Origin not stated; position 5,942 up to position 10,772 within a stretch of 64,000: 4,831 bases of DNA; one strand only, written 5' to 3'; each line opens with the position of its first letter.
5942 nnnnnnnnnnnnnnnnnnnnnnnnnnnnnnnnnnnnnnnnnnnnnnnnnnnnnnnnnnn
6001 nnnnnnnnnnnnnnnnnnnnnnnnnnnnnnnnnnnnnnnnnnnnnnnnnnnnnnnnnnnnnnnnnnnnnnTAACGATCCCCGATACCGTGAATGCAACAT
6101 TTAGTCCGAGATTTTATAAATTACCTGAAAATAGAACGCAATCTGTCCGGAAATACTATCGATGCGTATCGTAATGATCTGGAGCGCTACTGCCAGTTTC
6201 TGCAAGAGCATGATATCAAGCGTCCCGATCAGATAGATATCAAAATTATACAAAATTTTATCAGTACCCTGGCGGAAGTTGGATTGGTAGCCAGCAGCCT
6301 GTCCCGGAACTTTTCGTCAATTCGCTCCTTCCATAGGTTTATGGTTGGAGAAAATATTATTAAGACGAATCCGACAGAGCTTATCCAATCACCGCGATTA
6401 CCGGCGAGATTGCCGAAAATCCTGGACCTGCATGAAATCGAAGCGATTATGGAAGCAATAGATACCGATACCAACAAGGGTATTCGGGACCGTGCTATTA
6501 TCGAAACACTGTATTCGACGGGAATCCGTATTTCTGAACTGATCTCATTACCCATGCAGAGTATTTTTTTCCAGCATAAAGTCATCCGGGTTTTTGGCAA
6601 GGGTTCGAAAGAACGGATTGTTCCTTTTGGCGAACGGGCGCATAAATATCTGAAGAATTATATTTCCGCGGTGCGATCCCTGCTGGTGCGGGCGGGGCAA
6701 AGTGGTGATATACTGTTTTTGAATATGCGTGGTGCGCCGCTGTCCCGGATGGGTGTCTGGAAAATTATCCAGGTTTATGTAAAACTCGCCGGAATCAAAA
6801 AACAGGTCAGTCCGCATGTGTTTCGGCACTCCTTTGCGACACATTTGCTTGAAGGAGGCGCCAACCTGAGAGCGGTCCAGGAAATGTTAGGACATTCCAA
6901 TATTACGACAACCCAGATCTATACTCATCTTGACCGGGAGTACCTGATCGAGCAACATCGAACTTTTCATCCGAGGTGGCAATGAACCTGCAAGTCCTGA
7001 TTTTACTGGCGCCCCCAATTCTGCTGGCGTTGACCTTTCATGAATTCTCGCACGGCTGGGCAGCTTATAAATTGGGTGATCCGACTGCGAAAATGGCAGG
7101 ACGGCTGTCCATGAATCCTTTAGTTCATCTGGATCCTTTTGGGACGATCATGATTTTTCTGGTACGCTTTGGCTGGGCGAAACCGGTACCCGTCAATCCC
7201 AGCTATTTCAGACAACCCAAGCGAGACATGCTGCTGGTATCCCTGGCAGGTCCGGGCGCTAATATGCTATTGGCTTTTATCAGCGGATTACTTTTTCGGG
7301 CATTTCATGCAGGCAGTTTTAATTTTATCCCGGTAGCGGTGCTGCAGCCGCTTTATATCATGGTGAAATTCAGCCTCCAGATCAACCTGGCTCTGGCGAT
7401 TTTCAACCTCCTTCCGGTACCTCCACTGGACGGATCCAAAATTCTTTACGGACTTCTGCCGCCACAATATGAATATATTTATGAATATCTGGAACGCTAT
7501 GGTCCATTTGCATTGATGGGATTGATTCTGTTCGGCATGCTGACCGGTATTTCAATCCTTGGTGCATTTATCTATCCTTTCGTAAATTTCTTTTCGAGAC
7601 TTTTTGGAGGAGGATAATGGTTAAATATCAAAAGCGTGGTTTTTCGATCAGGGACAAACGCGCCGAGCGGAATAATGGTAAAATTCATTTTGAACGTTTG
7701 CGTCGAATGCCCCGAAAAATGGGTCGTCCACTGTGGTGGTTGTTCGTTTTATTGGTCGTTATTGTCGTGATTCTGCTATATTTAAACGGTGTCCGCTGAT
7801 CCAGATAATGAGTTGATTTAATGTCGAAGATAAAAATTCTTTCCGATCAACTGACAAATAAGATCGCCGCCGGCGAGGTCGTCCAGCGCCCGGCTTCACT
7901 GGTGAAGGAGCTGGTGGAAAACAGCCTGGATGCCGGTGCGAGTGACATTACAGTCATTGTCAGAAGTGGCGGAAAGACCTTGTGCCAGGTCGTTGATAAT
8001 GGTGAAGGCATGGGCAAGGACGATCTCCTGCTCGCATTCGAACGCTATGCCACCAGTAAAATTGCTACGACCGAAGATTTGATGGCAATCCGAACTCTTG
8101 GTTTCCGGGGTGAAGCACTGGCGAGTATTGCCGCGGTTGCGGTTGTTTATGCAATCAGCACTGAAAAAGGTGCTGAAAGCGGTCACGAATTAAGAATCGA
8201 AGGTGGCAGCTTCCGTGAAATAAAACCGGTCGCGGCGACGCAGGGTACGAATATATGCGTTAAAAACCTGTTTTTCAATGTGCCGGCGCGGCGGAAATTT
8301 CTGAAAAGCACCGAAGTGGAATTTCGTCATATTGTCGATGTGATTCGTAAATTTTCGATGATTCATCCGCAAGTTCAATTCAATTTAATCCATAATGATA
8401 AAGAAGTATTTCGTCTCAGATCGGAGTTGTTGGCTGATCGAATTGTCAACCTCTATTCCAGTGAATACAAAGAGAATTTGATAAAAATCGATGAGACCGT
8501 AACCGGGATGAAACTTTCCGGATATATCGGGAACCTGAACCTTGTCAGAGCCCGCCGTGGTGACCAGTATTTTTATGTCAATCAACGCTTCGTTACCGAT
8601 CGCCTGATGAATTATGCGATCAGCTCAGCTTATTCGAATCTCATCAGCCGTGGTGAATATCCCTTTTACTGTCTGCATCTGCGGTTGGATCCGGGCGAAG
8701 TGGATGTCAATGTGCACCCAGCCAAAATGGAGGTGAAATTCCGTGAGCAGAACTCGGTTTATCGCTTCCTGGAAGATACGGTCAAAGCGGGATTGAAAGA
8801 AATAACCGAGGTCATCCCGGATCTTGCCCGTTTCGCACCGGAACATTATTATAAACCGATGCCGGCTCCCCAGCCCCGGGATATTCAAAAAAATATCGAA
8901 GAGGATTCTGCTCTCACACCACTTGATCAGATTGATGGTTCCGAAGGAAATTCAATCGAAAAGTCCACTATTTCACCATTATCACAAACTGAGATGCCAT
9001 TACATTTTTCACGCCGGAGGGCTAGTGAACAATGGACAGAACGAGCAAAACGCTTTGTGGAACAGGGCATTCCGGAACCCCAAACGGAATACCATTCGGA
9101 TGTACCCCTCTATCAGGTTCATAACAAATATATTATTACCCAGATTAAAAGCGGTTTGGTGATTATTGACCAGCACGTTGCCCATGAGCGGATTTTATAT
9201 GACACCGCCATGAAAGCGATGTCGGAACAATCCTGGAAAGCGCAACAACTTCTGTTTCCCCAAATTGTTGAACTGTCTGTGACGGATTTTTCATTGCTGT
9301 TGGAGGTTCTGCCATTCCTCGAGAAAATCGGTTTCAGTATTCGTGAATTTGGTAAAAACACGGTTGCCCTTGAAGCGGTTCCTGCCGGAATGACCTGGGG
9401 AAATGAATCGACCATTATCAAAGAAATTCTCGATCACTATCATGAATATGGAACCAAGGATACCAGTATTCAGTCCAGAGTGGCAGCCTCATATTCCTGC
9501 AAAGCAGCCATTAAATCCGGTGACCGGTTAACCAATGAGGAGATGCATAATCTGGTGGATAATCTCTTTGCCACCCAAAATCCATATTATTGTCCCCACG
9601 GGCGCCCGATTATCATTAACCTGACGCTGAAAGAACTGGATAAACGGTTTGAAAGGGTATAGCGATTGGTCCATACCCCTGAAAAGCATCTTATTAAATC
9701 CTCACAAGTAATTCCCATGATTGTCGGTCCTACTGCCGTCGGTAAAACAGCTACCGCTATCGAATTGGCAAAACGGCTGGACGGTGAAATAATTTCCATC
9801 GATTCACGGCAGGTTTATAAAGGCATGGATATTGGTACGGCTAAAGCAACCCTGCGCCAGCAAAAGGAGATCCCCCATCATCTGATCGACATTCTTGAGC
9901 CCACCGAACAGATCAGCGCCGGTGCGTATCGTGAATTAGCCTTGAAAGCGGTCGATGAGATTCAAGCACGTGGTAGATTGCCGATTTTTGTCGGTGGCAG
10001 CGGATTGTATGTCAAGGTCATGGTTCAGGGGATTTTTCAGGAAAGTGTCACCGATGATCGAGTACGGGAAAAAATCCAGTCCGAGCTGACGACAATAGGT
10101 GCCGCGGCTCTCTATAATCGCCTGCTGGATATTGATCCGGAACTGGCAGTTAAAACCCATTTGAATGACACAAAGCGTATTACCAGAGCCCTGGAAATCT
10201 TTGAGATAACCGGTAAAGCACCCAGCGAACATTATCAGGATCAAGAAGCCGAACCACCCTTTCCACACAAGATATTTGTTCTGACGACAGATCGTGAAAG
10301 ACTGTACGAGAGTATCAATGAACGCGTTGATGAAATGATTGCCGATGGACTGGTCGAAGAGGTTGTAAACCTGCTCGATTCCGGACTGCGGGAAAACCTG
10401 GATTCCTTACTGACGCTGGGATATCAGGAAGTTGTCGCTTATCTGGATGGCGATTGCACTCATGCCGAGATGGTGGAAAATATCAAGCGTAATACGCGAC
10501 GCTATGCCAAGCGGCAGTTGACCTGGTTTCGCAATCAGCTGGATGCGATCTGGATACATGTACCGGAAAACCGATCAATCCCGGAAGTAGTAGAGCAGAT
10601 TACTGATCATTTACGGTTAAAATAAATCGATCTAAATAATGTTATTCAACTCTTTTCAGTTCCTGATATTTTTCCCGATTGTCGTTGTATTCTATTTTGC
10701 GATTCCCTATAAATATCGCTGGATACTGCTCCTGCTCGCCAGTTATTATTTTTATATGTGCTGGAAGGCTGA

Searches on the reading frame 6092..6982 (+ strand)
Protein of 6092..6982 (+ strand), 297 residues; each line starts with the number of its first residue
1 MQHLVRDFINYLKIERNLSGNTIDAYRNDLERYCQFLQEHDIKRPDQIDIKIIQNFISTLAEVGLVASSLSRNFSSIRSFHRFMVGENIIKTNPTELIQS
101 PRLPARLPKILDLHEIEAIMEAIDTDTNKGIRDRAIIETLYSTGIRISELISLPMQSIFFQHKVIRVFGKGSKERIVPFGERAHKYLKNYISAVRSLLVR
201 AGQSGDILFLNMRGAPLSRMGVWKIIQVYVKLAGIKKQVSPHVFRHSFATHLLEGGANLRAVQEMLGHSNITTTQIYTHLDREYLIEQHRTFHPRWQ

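Call 37: search_protein_families(library=pfam, proteins=[window:6092-6982:+], max_evalue=0.00001)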
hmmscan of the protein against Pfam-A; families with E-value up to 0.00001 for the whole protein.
window:6092-6982:+ (297 aa): 4 families
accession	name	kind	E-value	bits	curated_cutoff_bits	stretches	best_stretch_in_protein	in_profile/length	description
PF00589.27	Phage_integrase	-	8e-53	179.2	27.1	1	110-282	2-170/172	Phage integrase family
PF02899.23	Phage_int_SAM_1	-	1.7e-21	76.7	22.3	1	6-87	2-82/83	Phage integrase, N-terminal SAM-like domain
PF13495.12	Phage_int_SAM_4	-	9.7e-08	32.8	27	1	6-88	3-82/85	Phage integrase, N-terminal SAM-like domain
PF13102.12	Phage_int_SAM_5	-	5.5e-06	27.1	22.3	0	14-94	11-92/98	Phage integrase SAM-like domain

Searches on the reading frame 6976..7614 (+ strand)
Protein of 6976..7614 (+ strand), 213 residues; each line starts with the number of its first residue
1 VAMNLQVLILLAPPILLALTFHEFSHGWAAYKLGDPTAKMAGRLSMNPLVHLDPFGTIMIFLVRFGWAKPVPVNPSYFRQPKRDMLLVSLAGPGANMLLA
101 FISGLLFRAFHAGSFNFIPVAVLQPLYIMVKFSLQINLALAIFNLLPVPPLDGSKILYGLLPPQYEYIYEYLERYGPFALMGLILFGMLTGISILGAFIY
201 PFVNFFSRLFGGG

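Call 37: search_protein_families(library=pfam, proteins=[window:6976-7614:+], max_evalue=0.00001)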
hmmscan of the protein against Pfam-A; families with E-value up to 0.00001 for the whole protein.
window:6976-7614:+ (213 aa): 1 family
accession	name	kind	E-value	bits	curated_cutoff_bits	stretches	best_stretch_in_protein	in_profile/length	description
PF02163.28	Peptidase_M50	-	1.4e-13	51.2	27.2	1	129-161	162-194/221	Peptidase family M50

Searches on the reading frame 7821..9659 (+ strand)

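Call 37: search_protein_families(library=pfam, proteins=[window:7821-9659:+], max_evalue=0.00001)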
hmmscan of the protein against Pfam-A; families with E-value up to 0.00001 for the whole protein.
window:7821-9659:+ (613 aa): 4 families
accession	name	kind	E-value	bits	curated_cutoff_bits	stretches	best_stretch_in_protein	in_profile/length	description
PF08676.16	MutL_C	-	3.8e-37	127.6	25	1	431-570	2-142/142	MutL C terminal dimerisation domain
PF01119.25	DNA_mis_repair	-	2.4e-36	124.4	26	1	210-324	3-117/119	DNA mismatch repair protein, C-terminal domain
PF13589.12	HATPase_c_3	-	2e-11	44.5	25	1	26-135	5-114/137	Histidine kinase-, DNA gyrase B-, and HSP90-like ATPase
PF02518.31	HATPase_c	-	2.7e-07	31.5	26.4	1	23-79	5-64/111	Histidine kinase-, DNA gyrase B-, and HSP90-like ATPase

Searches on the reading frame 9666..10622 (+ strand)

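Call 38: search_protein_families(library=pfam, proteins=[window:9666-10622:+], max_evalue=0.00001)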
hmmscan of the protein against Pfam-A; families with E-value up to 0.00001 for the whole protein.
window:9666-10622:+ (319 aa): 2 families
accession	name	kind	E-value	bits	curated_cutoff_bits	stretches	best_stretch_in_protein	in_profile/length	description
PF01715.23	IPPT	-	1.6e-89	300.2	23.6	1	49-291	1-243/243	IPP transferase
PF01745.22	IPT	-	3.1e-09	37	20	1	17-126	4-113/233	Isopentenyl transferase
